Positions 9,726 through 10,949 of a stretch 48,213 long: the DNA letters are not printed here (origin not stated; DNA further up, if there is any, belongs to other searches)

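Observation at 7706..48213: Four TPR-GT9 (heptosyltransferase-like) fusions interleaved with the GT41 paralogs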

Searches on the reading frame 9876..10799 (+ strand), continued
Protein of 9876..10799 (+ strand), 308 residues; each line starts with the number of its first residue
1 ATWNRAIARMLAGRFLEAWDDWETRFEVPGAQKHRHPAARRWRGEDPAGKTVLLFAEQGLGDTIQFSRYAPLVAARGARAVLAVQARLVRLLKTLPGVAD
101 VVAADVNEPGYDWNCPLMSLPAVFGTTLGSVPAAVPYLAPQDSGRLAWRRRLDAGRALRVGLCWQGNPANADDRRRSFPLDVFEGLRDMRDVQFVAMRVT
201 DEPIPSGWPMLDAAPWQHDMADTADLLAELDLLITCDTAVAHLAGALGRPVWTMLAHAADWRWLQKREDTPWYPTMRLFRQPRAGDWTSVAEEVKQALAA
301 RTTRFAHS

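Call 89: find_encoding_contigs(protein=P0109, flank=8000, max_places=1)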
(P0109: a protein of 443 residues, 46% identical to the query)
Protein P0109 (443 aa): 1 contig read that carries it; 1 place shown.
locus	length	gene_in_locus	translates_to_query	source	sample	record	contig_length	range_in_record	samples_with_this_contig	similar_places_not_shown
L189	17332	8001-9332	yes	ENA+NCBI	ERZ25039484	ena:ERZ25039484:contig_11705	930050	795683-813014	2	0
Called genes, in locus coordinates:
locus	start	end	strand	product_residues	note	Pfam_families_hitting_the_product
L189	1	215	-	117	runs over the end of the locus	-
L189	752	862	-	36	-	-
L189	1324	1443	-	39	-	-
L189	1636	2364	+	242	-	PF00733:Asn_synthase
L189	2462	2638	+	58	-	-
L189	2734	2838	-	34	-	-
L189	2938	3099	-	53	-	PF07309:FlaF (weak)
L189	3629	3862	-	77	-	-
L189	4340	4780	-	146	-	PF00669:Flagellin_N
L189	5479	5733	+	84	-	-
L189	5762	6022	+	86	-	-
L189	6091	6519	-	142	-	-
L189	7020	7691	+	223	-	-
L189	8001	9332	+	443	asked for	PF00515:TPR_1 (faint), PF07719:TPR_2 (faint), PF13181:TPR_8 (faint), PF13414:TPR_11 (faint), PF13428:TPR_14 (faint), PF13431:TPR_17 (faint), PF13432:TPR_16 (faint), PF13424:TPR_12 (weak), +2 more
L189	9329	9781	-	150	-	-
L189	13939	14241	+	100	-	PF01075:Glyco_transf_9 (weak)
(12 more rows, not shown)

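Call 90: find_encoding_contigs(protein=P0119, flank=8000, max_places=1)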
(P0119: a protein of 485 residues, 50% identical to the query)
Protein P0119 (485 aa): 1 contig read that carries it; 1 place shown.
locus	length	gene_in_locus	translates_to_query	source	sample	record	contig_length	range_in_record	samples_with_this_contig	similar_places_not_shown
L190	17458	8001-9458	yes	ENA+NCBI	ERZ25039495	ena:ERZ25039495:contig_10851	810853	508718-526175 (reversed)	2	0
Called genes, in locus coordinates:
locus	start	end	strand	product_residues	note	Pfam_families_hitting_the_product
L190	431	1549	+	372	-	PF00226:DnaJ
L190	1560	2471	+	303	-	PF12974:Phosphonate-bd (weak), PF09084:NMT1, PF13379:NMT1_2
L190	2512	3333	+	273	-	PF13428:TPR_14 (faint), PF13431:TPR_17 (faint), PF13432:TPR_16 (faint), PF07719:TPR_2 (faint), PF00515:TPR_1 (faint), PF13414:TPR_11 (faint), PF13371:TPR_9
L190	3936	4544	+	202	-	-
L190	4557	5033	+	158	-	-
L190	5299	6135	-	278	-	PF01522:Polysacc_deac_1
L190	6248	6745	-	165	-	PF00190:Cupin_1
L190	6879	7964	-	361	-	PF12706:Lactamase_B_2 (weak)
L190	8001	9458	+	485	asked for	PF13428:TPR_14 (faint), PF07719:TPR_2 (faint), PF24575:TPR_Slam (faint), PF14559:TPR_19 (weak), PF13432:TPR_16, PF14559:TPR_19, PF01075:Glyco_transf_9 (weak)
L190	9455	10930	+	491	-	PF13424:TPR_12 (weak), PF13414:TPR_11 (weak), PF14559:TPR_19 (weak), PF13424:TPR_12, PF13432:TPR_16 (weak), PF00515:TPR_1 (weak), PF07719:TPR_2 (weak), PF13414:TPR_11, +9 more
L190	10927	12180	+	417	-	PF07719:TPR_2 (faint), PF13428:TPR_14 (faint), PF14559:TPR_19 (faint), PF23914:TPR_CcmH_CycH (faint), PF00515:TPR_1 (weak), PF13414:TPR_11 (weak), PF13431:TPR_17 (faint)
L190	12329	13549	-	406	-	PF12697:Abhydrolase_6 (weak), PF00326:Peptidase_S9 (faint)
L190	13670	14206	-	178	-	PF00583:Acetyltransf_1, PF13673:Acetyltransf_10, PF13508:Acetyltransf_7, PF08445:FR47 (weak)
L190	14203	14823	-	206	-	PF12844:HTH_19 (weak), PF13560:HTH_31, PF01381:HTH_3, PF13443:HTH_26, PF07883:Cupin_2 (weak)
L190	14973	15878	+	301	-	PF01555:N6_N4_Mtase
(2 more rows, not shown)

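Call 91: find_encoding_contigs(protein=P0021, flank=8000, max_places=1)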
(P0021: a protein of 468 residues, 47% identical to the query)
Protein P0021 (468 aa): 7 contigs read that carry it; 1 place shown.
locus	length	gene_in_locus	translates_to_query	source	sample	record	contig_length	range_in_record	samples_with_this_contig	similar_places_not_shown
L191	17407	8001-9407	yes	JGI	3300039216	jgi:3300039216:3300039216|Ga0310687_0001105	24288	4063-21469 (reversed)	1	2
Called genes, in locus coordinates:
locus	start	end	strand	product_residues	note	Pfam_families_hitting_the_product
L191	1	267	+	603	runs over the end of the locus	PF02463:SMC_N (faint), PF13175:AAA_15, PF13476:AAA_23 (weak), PF13175:AAA_15, PF13304:AAA_21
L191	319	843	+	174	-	PF04978:MST (weak), PF12867:DinB_2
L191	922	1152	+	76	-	PF04014:MazE_antitoxin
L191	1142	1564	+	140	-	PF01850:PIN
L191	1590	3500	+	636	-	PF01757:Acyl_transf_3, PF19040:SGNH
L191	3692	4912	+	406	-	PF07837:FTCD_N, PF02971:FTCD, PF04961:FTCD_C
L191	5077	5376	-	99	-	-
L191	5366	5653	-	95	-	PF05015:HigB-like_toxin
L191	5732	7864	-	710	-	PF02897:Peptidase_S9_N, PF00326:Peptidase_S9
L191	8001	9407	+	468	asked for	PF00515:TPR_1 (weak), PF07719:TPR_2 (weak), PF13414:TPR_11, PF13432:TPR_16, PF13424:TPR_12, PF13414:TPR_11, PF00515:TPR_1, PF13414:TPR_11, +16 more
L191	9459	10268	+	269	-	-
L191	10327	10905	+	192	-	PF04011:LemA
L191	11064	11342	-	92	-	-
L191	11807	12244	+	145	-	PF01894:YjbQ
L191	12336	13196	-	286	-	PF13677:MotB_plug, PF00691:OmpA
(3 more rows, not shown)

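Call 101: search_dna_similar(query=window:9876-10799:+, collection=plasmids, mode=protein, max_rows=25)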
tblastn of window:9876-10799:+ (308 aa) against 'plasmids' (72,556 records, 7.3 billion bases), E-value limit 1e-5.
Records with a match: 142; places in all: 324; records where one place covers at least 80% of the query: 138.
Best place of each record, by identity: <60% 142.
By first word of the organism name: Azospirillum 47; Ralstonia 30; Burkholderia 13; Caballeronia 10; Paraburkholderia 9; Paracoccus 4; Cupriavidus 3; Roseomonas 2; Granulicella 2; Bradyrhizobium 2; and 18 more.
By predicted mobility (MOB-suite, as given by PLSDB): non-mobilizable 105; mobilizable 26; conjugative 11.
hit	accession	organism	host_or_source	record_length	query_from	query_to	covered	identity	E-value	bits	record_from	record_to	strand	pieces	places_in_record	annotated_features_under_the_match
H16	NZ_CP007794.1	Azospirillum argentinense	Triticum aestivum L.,Root,wheat ...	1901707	1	294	95%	50.7%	2e-57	206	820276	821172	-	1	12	record has no annotation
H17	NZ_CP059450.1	Azospirillum brasilense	Prokaryotes,soil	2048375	1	294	95%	50.7%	3e-56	202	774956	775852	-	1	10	none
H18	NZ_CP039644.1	Azospirillum sp. TSA2s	Soil,rice paddy soil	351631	4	302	97%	49.2%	2e-63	223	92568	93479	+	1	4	tetratricopeptide repeat protein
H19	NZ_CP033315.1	Azospirillum brasilense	rhizosphere soil of Digitaria ...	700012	1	294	95%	50.0%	9e-57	204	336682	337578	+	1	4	tetratricopeptide repeat protein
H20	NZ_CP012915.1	Azospirillum brasilense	Digitaria eriantha,microbe,root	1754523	1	294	95%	50.0%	9e-57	204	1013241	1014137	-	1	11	none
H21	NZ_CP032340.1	Azospirillum brasilense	soil sample,Agricultural field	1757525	1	294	95%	50.0%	9e-57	204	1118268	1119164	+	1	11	none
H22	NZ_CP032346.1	Azospirillum brasilense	soil sample,Agricultural field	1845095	1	287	93%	51.2%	1e-54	198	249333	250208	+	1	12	record has no annotation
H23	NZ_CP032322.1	Azospirillum argentinense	soil sample,Agricultural field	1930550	1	294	95%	49.7%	2e-55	201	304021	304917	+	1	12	record has no annotation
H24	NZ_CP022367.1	Azospirillum sp. TSH58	single cell,paddy soils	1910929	1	287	93%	50.2%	7e-55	199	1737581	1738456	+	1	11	record has no annotation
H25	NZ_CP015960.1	Paraburkholderia caribensis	Mimosa,single cell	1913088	1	305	99%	45.3%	3e-50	185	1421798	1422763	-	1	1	none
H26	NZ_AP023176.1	Paraburkholderia largidicola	Physopelta gutta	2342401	1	303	98%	45.5%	4e-51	187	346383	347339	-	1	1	none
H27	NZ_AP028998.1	Paraburkholderia sp. 22B1P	-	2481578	1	303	98%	45.5%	4e-51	187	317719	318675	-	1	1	none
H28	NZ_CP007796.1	Azospirillum argentinense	Triticum aestivum L.,Root,wheat ...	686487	1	302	98%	45.7%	3e-54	197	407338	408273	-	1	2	tetratricopeptide repeat protein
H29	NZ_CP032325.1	Azospirillum argentinense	soil sample,Agricultural field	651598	1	302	98%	45.7%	5e-54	196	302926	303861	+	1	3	tetratricopeptide repeat protein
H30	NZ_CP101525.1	Burkholderia arboris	mixed culture,soil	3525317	4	302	97%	46.1%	1e-53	195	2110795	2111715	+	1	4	none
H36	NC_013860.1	Azospirillum sp. B510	-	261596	4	301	97%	45.4%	8e-57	204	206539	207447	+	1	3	tetratricopeptide repeat protein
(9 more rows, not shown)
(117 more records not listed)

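Call 102: get_annotated_region(hit=H36, flank=12000)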
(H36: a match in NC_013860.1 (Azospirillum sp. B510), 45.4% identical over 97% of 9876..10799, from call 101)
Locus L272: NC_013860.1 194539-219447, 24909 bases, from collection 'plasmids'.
description: Azospirillum sp. B510 plasmid pAB510f, complete sequence
organism: Azospirillum sp. B510 (NCBI taxid 137722)
taxonomy: Bacteria; Pseudomonadota; Alphaproteobacteria; Rhodospirillales; Azospirillaceae; Azospirillum; Azospirillum sp. B510
host: -; source: -; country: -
typing (MOB-suite, as given by PLSDB): mobilizable; replicon rep_cluster_1806; relaxase MOBP,MOBP
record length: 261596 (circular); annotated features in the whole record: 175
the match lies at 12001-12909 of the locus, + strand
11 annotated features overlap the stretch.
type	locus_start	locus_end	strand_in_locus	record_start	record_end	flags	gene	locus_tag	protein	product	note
CDS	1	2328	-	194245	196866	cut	-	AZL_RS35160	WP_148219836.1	glycosyltransferase family 4 protein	-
CDS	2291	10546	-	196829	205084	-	-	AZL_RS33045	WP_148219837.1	calcium-binding protein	-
CDS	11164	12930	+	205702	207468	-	-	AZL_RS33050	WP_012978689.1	tetratricopeptide repeat protein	-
CDS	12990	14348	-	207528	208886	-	-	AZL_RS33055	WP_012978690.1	SEL1-like repeat protein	-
CDS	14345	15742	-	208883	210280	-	-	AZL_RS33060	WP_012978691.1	HlyD family type I secretion periplasmic adaptor subunit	GO:0030253 - protein secretion by the type I secretion system [Evidence IEA]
CDS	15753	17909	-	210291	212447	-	-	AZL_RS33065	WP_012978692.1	peptidase domain-containing ABC transporter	-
CDS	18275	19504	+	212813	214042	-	-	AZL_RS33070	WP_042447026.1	acyltransferase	-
CDS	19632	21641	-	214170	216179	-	-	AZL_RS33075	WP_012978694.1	hypothetical protein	-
CDS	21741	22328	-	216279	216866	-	-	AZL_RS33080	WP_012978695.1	SIS domain-containing protein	-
CDS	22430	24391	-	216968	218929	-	-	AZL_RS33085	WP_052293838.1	tetratricopeptide repeat protein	-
CDS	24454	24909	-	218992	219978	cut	-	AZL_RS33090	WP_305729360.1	GDP-L-fucose synthase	-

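Call 103: search_protein_families(library=ncbifam, proteins=[L272:21741-22328:-, L272:19632-21641:-, L272:22430-24391:-], max_evalue=0.001)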
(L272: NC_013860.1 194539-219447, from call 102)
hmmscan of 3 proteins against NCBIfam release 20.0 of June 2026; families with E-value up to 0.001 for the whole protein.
L272:21741-22328:- (195 aa): 14 families
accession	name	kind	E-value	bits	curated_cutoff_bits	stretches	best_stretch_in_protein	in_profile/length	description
TIGR00441.1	gmhA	equivalog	4.9e-58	195.5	209.45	1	43-191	6-154/154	D-sedoheptulose 7-phosphate isomerase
NF010546.0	PRK13936.1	equivalog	3.1e-57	193.5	276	1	15-195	11-193/197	phosphoheptose isomerase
NF010547.0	PRK13938.1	equivalog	1.8e-45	155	320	1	50-194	47-191/196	D-sedoheptulose 7-phosphate isomerase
NF001628.0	PRK00414.1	equivalog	7.3e-40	136.7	265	1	32-193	28-189/192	D-sedoheptulose 7-phosphate isomerase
NF008138.0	PRK10886.1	equivalog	7.8e-37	126.9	352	1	9-194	7-190/196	DnaA initiator-associating protein DiaA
NF008458.0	PRK11337.1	equivalog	5.1e-07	28.9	378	1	115-176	187-248/293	MurR/RpiR family transcriptional regulator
NF040776.2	AlsR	equivalog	8.2e-07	28.2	400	1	111-177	171-237/279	transcriptional repressor AlsR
NF009222.0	PRK12570.1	subfamily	1.1e-05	24.5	255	1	35-166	56-188/307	N-acetylmuramic acid 6-phosphate etherase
TIGR03127.2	RuMP_HxlB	equivalog_domain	9.8e-05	22.3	160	1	116-171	72-127/178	6-phospho-3-hexuloisomerase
NF003915.0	PRK05441.1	subfamily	0.0001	21.4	168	1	33-165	47-180/300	N-acetylmuramic acid 6-phosphate etherase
NF046059.1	NagB_SO3506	equivalog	0.00048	19.6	430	1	99-167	72-137/330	glucosamine-6-phosphate deaminase NagB-II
NF041755.1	RuMP_HxlAB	equivalog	0.00055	19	500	1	116-170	288-342/391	bifunctional 3-hexulose-6-phosphate synthase/6-phospho-3-hexuloisomerase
NF002805.0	PRK02947.1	subfamily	0.00056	19.1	135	1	12-150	5-141/247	sugar isomerase domain-containing protein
NF012026.0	PRK15482.1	equivalog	0.00092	18.8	408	0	115-171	181-237/285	HTH-type transcriptional regulator MurR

L272:19632-21641:- (669 aa): 8 families
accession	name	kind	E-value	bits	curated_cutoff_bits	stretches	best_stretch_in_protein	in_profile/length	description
TIGR02917.1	PEP_TPR_lipo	equivalog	1.5e-10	39.6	312.2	1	15-187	510-682/899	XrtA/PEP-CTERM system TPR-repeat protein PrsT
NF040959.1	MamA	equivalog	3.9e-10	39.5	200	1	21-119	88-186/204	magnetosome protein MamA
NF049992.1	NGTferase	equivalog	7.5e-10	38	1000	1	529-631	491-594/614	UDP-glucose:protein N-beta-glucosyltransferase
TIGR02521.1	type_IV_pilW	equivalog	3e-08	33.5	154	1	140-212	31-103/234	type IV pilus biogenesis/stability protein PilW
TIGR02552.1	LcrH_SycD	equivalog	2.2e-07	30.7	104.8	1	4-104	18-118/136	SycD/LcrH family type III secretion system chaperone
NF033920.0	C39_PA2778_fam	equivalog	7.9e-07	28.7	150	1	9-103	161-255/255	PA2778 family cysteine peptidase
NF033762.1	social_mot_Tgl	equivalog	7.1e-06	25.5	225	0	18-148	80-212/252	social motility TPR repeat lipoprotein Tgl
NF033758.1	gliding_GltE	equivalog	2.4e-05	23.5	225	1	14-210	128-326/411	adventurous gliding motility TPR repeat lipoprotein GltE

L272:22430-24391:- (653 aa): 26 families (the best 25 are shown)
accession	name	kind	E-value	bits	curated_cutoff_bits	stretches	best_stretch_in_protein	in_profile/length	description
TIGR02521.1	type_IV_pilW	equivalog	7.7e-25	87.8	154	2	115-245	44-176/234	type IV pilus biogenesis/stability protein PilW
TIGR02917.1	PEP_TPR_lipo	equivalog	6.1e-24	84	312.2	2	48-154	784-889/899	XrtA/PEP-CTERM system TPR-repeat protein PrsT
NF040959.1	MamA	equivalog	3.2e-23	82.3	200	2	44-194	47-197/204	magnetosome protein MamA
NF033762.1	social_mot_Tgl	equivalog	3.6e-20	72.4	225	2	83-229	46-195/252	social motility TPR repeat lipoprotein Tgl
NF033758.1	gliding_GltE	equivalog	6e-19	68.3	225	2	114-191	268-346/411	adventurous gliding motility TPR repeat lipoprotein GltE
NF033920.0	C39_PA2778_fam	equivalog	1.2e-16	60.9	150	2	113-201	167-255/255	PA2778 family cysteine peptidase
NF002725.1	PRK02603.1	equivalog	1.6e-12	47.8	143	2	147-222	46-124/173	photosystem I assembly protein Ycf3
TIGR02552.1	LcrH_SycD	equivalog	6.4e-12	45.3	104.8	1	38-135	22-119/136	SycD/LcrH family type III secretion system chaperone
NF047507.1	TPR_BatC_Lepto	exception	6.7e-10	38.8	175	1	84-181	40-141/214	TPR repeat-containing protein BatC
NF007302.0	PRK09782.1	equivalog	1.1e-09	36.8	1223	1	16-137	594-715/990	phage receptor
TIGR03939.1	PGA_TPR_OMP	equivalog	1.3e-09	36.9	366.65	1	73-183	91-200/800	poly-beta-1,6 N-acetyl-D-glucosamine export porin PgaA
NF008391.2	PRK11189.1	equivalog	1.8e-09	37.5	250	0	104-177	67-140/297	lipoprotein NlpI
TIGR00540.1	TPR_hemY_coli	hypoth_equivalog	2e-09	36.7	142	1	85-162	309-385/385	heme biosynthesis-associated TPR protein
NF008520.0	PRK11447.1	equivalog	3.4e-09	35.1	858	1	109-170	276-337/1157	cellulose synthase complex outer membrane protein BcsC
NF049992.1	NGTferase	equivalog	4.3e-09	35.5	1000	1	387-607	356-573/614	UDP-glucose:protein N-beta-glucosyltransferase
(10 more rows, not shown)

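Call 104: search_protein_families(library=pfam, proteins=[L272:21741-22328:-, L272:19632-21641:-, L272:22430-24391:-, L272:11164-12930:+], max_evalue=0.001)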
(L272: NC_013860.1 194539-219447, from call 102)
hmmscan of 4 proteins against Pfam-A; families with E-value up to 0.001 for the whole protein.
L272:21741-22328:- (195 aa): 2 families
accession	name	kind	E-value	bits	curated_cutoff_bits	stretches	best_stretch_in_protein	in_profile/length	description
PF13580.11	SIS_2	-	1.6e-26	93.4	27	1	13-151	1-138/138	SIS domain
PF01380.27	SIS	-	7.5e-06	26.2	25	1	115-171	52-108/131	SIS domain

L272:19632-21641:- (669 aa): 10 families
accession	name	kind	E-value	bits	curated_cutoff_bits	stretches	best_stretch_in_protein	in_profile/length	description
PF13844.12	Glyco_transf_41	-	1.8e-87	294.3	25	2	455-640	358-543/543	Glycosyl transferase family 41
PF07719.23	TPR_2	-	1.3e-09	37.9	27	0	13-37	10-34/34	Tetratricopeptide repeat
PF14559.12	TPR_19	-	7.1e-09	36.3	25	0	14-77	1-63/68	Tetratricopeptide repeat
PF13414.12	TPR_11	-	6e-08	32.7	26.8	0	49-84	5-40/42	TPR repeat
PF13428.12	TPR_14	-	6.4e-08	33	23.5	0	41-78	4-41/44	Tetratricopeptide repeat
PF13431.12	TPR_17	-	4.7e-07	30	24.4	0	60-91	1-32/34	Tetratricopeptide repeat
PF00515.34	TPR_1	-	1.6e-05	24.9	27.8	0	14-37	11-34/34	Tetratricopeptide repeat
PF13371.12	TPR_9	-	8.9e-05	22.9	35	0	49-106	6-63/73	Tetratricopeptide repeat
PF13181.12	TPR_8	-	0.00032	21.1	25.7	0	73-104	2-33/34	Tetratricopeptide repeat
PF13432.12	TPR_16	-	0.00054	20.8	32.7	1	14-69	7-62/65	Tetratricopeptide repeat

L272:22430-24391:- (653 aa): 20 families
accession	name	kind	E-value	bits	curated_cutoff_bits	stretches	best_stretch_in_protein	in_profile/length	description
PF13844.12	Glyco_transf_41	-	6.1e-64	216.6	25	2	286-438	76-229/543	Glycosyl transferase family 41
PF13414.12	TPR_11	-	7.3e-34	115.6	26.8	3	111-146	3-38/42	TPR repeat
PF07719.23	TPR_2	-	5.4e-30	101.4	27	1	136-168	1-33/34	Tetratricopeptide repeat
PF00515.34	TPR_1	-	7.4e-28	95.6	27.8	1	136-168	1-33/34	Tetratricopeptide repeat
PF13181.12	TPR_8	-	1.8e-26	90.4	25.7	2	105-135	4-34/34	Tetratricopeptide repeat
PF13432.12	TPR_16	-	7.5e-24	84.3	32.7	3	108-169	3-64/65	Tetratricopeptide repeat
PF13431.12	TPR_17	-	3.4e-22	77.3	24.4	1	125-156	2-33/34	Tetratricopeptide repeat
PF14559.12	TPR_19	-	8.8e-20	71.2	25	3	46-105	3-62/68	Tetratricopeptide repeat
PF13428.12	TPR_14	-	7.5e-17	60.6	23.5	0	112-144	11-43/44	Tetratricopeptide repeat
PF13424.12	TPR_12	-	3e-15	56.6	30.1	2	70-132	5-75/77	Tetratricopeptide repeat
PF13176.12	TPR_7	-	1.2e-12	47.3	27.9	0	138-168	1-31/36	Tetratricopeptide repeat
PF13374.12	TPR_10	-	1.7e-11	44.2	27.5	0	72-97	6-31/42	Tetratricopeptide repeat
PF13371.12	TPR_9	-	1.5e-09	38.2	35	1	80-138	7-65/73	Tetratricopeptide repeat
PF13174.12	TPR_6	-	8.1e-09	36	26.3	0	110-134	8-32/33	Tetratricopeptide repeat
PF13429.12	TPR_15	-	1.7e-07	31.4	26.2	1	76-129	154-203/280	Tetratricopeptide repeat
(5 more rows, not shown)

L272:11164-12930:+ (588 aa): 17 families
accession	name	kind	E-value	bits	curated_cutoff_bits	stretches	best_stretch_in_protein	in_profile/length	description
PF07719.23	TPR_2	-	7.9e-38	125.9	27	3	72-103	2-33/34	Tetratricopeptide repeat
PF13414.12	TPR_11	-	1.3e-37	127.7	26.8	1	248-282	1-35/42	TPR repeat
PF13431.12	TPR_17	-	5.3e-34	114.1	24.4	1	198-227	4-33/34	Tetratricopeptide repeat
PF00515.34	TPR_1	-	3.5e-33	112.5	27.8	3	72-104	2-34/34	Tetratricopeptide repeat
PF13181.12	TPR_8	-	1.1e-26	91.1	25.7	1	72-103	2-33/34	Tetratricopeptide repeat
PF13432.12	TPR_16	-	2.9e-22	79.2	32.7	3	75-137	1-63/65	Tetratricopeptide repeat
PF13424.12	TPR_12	-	1e-21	77.4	30.1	3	138-202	2-74/77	Tetratricopeptide repeat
PF14559.12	TPR_19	-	9e-21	74.4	25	2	48-103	2-57/68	Tetratricopeptide repeat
PF13428.12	TPR_14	-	7.7e-19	66.7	23.5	0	243-282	3-42/44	Tetratricopeptide repeat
PF13374.12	TPR_10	-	2.3e-15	56.5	27.5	1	173-202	2-31/42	Tetratricopeptide repeat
PF24575.1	TPR_Slam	-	8.2e-14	52.3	35.2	0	112-158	54-100/104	Surface lipoprotein assembly modifier, N-terminal TPR repeats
PF13176.12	TPR_7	-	3e-13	49.1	27.9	0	73-104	1-32/36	Tetratricopeptide repeat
PF17874.7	TPR_MalT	-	6.1e-08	32.8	45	0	71-121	80-131/336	MalT-like TPR region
PF23914.1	TPR_CcmH_CycH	-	1.3e-06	28.7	42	0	60-167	39-149/158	Cytochrome c-type biogenesis protein H TPR domain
PF13174.12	TPR_6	-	1.5e-06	28.9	26.3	0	72-103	1-32/33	Tetratricopeptide repeat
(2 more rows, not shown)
